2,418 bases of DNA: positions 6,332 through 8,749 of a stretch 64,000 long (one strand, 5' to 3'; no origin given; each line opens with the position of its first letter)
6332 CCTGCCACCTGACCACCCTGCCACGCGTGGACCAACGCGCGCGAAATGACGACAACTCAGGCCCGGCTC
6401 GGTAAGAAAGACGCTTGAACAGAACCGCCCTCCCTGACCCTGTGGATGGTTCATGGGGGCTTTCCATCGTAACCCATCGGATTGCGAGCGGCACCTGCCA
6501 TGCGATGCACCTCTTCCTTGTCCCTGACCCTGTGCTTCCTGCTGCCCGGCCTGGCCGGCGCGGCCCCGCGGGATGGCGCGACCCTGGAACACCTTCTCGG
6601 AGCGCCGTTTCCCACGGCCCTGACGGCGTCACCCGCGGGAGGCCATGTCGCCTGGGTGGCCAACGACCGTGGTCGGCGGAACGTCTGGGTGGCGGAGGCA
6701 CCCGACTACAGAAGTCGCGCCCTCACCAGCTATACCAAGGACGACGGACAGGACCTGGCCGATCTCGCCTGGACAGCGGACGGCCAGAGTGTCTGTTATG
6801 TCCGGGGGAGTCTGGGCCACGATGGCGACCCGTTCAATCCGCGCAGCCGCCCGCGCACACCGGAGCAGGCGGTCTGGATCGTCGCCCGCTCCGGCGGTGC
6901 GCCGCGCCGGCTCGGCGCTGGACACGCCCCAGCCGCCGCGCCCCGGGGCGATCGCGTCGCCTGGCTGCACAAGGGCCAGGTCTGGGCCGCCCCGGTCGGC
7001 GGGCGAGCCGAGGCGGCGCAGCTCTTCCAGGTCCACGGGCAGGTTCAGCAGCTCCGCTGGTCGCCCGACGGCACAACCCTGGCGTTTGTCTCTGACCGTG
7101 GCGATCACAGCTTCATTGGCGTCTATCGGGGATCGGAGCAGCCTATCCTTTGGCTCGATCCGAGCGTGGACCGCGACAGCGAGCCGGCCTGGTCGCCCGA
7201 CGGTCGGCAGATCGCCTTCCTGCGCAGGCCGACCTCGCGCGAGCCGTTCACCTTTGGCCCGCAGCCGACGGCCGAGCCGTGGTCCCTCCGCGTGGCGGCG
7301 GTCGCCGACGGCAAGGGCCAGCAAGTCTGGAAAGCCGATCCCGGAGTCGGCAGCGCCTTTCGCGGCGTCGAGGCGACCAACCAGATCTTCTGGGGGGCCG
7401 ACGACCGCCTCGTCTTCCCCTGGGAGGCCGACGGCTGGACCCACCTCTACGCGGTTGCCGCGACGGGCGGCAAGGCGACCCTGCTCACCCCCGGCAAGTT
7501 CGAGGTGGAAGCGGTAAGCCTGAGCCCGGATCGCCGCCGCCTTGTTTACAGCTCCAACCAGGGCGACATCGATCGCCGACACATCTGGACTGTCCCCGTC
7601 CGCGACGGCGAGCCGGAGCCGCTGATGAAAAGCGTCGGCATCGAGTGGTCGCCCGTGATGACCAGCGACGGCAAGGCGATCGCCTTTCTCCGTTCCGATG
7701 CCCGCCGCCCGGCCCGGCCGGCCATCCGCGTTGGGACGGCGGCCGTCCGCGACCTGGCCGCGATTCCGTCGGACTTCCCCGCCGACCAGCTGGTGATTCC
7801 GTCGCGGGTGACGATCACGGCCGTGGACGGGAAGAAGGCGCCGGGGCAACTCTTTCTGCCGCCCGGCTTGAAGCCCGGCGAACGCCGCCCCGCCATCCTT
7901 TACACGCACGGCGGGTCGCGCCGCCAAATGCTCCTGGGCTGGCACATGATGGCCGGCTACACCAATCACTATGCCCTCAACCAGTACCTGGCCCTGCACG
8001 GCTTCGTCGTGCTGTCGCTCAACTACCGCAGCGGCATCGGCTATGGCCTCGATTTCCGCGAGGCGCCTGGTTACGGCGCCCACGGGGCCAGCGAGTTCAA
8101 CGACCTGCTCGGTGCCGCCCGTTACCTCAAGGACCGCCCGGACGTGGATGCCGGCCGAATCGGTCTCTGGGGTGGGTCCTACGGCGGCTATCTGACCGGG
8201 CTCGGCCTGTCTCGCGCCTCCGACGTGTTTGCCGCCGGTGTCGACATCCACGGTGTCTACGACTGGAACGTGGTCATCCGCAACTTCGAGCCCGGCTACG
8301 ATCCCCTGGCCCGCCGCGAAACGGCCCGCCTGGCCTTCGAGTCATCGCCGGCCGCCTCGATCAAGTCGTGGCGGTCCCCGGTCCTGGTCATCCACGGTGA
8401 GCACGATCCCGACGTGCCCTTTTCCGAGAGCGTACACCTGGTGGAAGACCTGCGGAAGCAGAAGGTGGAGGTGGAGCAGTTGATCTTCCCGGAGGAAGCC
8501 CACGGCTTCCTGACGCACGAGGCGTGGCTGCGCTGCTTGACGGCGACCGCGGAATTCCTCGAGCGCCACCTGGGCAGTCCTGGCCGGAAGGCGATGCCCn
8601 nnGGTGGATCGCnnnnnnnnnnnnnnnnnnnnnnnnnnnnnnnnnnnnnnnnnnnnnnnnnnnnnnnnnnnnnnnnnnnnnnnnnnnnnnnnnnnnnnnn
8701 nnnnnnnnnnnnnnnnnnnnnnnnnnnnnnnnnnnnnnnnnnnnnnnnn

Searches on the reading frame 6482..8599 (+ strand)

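Call 63: search_protein_families(library=pfam, proteins=[window:6482-8599:+], max_evalue=0.001)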
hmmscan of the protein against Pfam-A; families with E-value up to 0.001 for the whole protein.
window:6482-8599:+ (706 aa): 9 families
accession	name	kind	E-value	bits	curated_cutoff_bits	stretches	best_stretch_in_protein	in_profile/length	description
PF00326.27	Peptidase_S9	-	7.5e-41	140.4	22.6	1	501-698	8-211/213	Prolyl oligopeptidase family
PF07676.18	PD40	-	4.9e-21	74.6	20.9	2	192-208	15-31/38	WD40-like Beta Propeller Repeat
PF00930.27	DPPIV_N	-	2.8e-16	59.6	22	1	303-400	242-343/354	Dipeptidyl peptidase IV (DPP IV) N-terminal region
PF01738.24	DLH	-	5.1e-11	43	21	1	492-680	24-192/217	Dienelactone hydrolase family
PF20434.5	BD-FAE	-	1.7e-08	34.6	26.8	1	614-657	172-215/215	BD-FAE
PF25174.1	Beta-prop_THOC3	-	0.00039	20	305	0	177-364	80-238/272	THOC3 beta-propeller domain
PF12894.13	ANAPC4_WD40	-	0.00042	20.9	22.9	0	182-218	30-71/91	Anaphase-promoting complex subunit 4 WD40 domain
PF07859.19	Abhydrolase_3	-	0.00066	19.9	25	0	524-677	36-209/210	alpha/beta hydrolase fold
PF02129.25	Peptidase_S15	-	0.00088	19.5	23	0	621-674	212-260/262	X-Pro dipeptidyl-peptidase (S15 family)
